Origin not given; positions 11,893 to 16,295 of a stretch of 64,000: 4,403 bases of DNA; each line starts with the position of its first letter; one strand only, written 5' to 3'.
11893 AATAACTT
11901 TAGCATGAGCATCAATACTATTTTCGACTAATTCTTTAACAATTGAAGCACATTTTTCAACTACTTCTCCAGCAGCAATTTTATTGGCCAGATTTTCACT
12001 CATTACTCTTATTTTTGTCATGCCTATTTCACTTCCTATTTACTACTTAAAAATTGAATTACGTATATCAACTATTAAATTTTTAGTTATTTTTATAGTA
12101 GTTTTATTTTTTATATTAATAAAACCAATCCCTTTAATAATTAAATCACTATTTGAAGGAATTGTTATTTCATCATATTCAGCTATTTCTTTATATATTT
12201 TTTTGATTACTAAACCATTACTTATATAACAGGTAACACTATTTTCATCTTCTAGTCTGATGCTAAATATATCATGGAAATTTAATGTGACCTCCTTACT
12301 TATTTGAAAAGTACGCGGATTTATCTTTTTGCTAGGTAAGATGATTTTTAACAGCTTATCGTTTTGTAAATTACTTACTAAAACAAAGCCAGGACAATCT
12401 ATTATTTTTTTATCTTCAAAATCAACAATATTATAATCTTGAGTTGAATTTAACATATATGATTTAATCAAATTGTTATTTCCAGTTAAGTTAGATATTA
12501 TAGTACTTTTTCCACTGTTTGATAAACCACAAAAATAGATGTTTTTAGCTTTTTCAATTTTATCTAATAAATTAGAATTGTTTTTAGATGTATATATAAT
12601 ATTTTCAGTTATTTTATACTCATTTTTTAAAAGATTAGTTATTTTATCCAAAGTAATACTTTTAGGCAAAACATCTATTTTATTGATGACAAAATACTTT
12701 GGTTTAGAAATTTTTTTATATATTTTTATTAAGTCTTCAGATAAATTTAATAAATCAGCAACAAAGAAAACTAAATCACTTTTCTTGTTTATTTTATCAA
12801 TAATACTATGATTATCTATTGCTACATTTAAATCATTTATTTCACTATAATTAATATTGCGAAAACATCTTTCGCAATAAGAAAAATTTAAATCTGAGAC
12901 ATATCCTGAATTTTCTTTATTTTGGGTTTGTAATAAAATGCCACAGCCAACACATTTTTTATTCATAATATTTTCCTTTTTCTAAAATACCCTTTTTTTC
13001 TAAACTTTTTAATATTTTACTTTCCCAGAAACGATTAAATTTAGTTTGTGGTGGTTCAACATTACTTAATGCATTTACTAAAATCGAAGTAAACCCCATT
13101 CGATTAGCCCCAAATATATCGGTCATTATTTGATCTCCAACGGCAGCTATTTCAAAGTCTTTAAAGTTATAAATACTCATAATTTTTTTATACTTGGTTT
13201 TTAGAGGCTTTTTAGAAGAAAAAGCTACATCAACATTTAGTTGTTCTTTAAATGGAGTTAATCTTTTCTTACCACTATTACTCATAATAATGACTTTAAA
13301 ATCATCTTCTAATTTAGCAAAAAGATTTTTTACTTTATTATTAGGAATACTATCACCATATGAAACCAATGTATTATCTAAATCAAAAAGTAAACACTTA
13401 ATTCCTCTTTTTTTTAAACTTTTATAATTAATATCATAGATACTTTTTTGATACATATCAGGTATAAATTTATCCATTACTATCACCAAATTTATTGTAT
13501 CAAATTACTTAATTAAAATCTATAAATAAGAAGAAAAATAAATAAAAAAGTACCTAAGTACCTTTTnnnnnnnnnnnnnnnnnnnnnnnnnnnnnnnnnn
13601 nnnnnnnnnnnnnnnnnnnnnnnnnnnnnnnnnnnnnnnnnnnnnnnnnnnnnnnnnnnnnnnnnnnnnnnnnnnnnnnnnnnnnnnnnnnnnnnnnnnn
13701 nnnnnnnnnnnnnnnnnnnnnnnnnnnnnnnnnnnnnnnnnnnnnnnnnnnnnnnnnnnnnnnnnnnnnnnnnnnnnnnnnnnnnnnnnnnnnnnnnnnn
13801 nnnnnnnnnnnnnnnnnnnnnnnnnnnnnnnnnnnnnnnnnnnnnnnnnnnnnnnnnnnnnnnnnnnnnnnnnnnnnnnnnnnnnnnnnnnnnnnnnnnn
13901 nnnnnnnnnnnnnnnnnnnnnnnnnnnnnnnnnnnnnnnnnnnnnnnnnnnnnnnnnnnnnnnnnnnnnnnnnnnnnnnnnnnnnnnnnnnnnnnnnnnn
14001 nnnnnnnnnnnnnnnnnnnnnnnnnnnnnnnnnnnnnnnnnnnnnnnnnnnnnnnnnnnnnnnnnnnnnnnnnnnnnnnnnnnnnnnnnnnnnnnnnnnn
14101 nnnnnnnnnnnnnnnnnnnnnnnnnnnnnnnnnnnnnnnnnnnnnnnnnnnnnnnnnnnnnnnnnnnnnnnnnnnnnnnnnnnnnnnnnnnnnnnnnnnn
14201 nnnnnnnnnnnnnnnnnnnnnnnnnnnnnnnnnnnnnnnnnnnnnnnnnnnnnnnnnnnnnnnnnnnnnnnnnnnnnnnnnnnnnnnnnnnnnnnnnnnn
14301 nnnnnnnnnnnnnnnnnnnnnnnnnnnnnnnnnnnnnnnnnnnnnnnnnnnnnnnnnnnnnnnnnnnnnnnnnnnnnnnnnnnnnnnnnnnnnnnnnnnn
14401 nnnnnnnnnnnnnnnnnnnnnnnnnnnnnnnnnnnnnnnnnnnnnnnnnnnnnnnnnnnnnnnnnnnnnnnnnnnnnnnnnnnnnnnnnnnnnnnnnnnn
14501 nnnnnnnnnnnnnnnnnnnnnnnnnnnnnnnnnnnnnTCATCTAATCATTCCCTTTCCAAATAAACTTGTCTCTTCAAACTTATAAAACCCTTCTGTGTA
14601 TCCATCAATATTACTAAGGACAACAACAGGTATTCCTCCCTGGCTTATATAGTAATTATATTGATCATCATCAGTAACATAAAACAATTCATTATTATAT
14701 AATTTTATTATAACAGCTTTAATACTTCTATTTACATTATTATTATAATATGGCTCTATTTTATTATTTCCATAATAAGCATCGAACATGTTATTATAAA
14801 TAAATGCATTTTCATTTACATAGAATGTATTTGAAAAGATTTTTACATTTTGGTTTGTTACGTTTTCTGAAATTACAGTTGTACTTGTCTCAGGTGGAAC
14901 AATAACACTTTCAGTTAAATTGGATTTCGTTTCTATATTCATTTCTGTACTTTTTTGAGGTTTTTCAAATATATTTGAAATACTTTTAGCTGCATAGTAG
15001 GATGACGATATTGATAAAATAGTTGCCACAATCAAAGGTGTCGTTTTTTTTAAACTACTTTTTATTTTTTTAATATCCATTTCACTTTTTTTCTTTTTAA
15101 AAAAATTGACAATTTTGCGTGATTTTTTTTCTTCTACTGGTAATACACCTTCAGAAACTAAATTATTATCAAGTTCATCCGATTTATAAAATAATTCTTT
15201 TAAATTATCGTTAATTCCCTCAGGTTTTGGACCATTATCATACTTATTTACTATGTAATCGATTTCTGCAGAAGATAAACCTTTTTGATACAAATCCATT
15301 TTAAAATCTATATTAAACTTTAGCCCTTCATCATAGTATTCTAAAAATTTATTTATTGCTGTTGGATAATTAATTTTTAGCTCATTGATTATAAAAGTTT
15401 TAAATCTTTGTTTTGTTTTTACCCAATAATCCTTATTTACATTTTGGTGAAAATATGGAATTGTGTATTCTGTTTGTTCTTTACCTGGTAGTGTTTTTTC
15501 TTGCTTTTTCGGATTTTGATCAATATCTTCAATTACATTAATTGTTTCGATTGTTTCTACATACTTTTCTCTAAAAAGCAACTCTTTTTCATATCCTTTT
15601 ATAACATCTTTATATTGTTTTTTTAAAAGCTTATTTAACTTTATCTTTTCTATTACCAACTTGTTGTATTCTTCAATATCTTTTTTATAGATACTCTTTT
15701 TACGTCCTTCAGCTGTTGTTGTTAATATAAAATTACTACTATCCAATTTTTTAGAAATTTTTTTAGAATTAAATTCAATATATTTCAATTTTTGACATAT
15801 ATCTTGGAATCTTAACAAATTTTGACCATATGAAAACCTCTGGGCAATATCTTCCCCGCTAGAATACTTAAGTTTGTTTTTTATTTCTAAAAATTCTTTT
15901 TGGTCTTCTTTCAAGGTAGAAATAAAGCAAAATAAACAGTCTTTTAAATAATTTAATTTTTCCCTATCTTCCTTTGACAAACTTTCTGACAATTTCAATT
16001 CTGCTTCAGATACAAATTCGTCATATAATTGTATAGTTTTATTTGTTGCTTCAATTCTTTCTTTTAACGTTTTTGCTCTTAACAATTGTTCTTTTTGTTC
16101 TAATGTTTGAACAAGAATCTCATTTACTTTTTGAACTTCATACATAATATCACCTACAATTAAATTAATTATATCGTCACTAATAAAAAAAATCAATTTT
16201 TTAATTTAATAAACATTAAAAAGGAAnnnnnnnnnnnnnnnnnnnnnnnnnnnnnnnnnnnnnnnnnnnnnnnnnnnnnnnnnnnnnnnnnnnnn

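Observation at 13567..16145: Translationally coupled pair: large bitopic membrane protein of unknown function plus a UPF0473(DUF1292)-DeoD purine nucleoside phosphorylase fusion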

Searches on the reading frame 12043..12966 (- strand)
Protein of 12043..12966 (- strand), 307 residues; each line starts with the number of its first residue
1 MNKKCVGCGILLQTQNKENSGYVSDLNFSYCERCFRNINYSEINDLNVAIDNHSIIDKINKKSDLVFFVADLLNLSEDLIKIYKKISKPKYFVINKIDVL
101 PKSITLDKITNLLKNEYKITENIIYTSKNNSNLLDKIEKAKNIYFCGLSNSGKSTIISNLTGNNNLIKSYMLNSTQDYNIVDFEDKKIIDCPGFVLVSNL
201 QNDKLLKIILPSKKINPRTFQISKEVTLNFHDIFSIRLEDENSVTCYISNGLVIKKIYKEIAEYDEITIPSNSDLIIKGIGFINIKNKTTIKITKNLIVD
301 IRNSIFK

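Call 103: search_protein_families(library=pfam, proteins=[window:12043-12966:-], max_evalue=0.001)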
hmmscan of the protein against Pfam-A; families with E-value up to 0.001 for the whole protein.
window:12043-12966:- (307 aa): 4 families
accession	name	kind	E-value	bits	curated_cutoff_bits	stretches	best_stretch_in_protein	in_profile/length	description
PF01926.29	MMR_HSR1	-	1.9e-10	41.3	21.9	1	143-203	2-57/113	50S ribosome-binding GTPase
PF03193.22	RsgA_GTPase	-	1.2e-07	32.1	30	1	90-194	56-168/174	RsgA GTPase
PF02421.24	FeoB_N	-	0.00059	19.8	27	0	142-204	2-67/156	Ferrous iron transport protein B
PF09439.16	SRPRB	-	0.001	19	25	0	139-197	2-59/178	Signal recognition particle receptor beta subunit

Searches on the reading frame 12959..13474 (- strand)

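Call 103: search_protein_families(library=pfam, proteins=[window:12959-13474:-], max_evalue=0.001)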
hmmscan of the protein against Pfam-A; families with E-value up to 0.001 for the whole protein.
window:12959-13474:- (171 aa): 4 families
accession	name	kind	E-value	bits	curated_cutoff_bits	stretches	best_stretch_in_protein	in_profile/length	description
PF09419.16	PGP_phosphatase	-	4.6e-11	43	20.4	1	3-133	17-163/168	Mitochondrial PGP phosphatase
PF00702.32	Hydrolase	-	2.6e-07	31.7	26.4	1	45-127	100-191/191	haloacid dehalogenase-like hydrolase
PF13242.12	Hydrolase_like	-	3.3e-06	27.4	22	1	89-134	4-49/75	HAD-hyrolase-like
PF13419.12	HAD_2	-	1e-05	26.2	23.8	1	46-133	82-178/178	Haloacid dehalogenase-like hydrolase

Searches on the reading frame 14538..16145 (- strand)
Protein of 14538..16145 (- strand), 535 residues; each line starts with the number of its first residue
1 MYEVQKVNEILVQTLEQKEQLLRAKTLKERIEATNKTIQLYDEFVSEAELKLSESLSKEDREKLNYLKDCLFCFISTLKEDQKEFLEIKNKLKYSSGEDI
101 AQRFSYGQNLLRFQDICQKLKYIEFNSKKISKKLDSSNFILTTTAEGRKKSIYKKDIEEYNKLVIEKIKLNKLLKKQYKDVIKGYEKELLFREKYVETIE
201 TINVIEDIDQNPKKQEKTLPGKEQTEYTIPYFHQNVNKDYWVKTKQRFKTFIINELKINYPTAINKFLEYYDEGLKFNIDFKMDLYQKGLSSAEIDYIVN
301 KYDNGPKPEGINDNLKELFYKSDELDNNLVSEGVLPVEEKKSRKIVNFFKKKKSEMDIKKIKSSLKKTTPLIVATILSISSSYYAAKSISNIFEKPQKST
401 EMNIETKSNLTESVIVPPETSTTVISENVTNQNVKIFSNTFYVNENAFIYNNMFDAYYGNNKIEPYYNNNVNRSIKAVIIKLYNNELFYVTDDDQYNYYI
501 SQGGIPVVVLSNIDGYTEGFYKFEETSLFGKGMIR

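Call 4: search_protein_families(library=ncbifam, proteins=[window:14538-16145:-], max_evalue=0.01)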
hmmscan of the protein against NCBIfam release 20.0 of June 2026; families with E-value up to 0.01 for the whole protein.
window:14538-16145:- (535 aa): 0 families

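Call 5: search_protein_families(library=pfam, proteins=[window:14538-16145:-], max_evalue=0.1)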
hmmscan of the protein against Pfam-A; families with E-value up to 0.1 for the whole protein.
window:14538-16145:- (535 aa): 0 families

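Call 17: find_homologous_proteins(query=window:14538-16145:-, max_evalue=0.001)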
Query window:14538-16145:- (535 aa): 5 proteins with E <= 0.001 among 8000 candidates.
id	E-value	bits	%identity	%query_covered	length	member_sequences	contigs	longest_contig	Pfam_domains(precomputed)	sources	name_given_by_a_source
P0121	0.0e+0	1144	100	100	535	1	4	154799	-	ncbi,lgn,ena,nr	ncbi:MAG: hypothetical protein IJO33_02700 [Bacilli bacterium]|nr:hypothetical protein [Bacilli bact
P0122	5.4e-123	429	42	100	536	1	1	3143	-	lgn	-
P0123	2.4e-121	424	45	100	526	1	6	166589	-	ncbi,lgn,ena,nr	ncbi:MAG: hypothetical protein IJA94_04540 [Bacilli bacterium]|nr:hypothetical protein [Bacilli bact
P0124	2.4e-116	407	43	100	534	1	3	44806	-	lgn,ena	-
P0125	1.0e-80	290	45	62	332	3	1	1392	-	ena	-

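Call 58: search_protein_families(library=padloc, proteins=[window:14538-16145:-], max_evalue=0.01)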
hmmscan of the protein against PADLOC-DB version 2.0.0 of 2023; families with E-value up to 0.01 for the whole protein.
window:14538-16145:- (535 aa): 0 families

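Call 59: search_protein_families(library=phrogs, proteins=[window:14538-16145:-], max_evalue=0.01)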
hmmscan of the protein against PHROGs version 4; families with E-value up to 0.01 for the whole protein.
window:14538-16145:- (535 aa): 1 family
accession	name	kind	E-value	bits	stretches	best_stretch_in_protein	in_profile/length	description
phrog_22337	-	unknown function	0.0079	17.7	0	34-92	19-76/80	-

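Call 109: search_solved_structures(query=A3, max_evalue=1)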
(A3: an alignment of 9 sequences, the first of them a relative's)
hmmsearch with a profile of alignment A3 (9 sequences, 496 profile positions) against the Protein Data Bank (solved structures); distinct sequences matched with E-value up to 1: 7.
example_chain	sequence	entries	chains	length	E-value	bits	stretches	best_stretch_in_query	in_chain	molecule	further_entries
8eja_B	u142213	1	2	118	0.053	15.5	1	61-133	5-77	aBAK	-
9clb_B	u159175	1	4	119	0.056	15.4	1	61-133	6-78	aBAK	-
1kil_C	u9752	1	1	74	0.64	11.9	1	19-87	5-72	SNAP-25 N-terminal SNARE motif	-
3rk2_C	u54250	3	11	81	0.8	11.6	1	18-88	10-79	Synaptosomal-associated protein 25 | SNAP25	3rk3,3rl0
2n1t_C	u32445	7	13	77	0.95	11.3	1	18-88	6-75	Synaptosomal-associated protein 25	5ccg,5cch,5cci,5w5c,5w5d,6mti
5kj7_C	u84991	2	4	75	0.99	11.3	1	18-88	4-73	Synaptosomal-associated protein 25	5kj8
1n7s_C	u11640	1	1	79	0.99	11.3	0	18-88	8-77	SNAP-25A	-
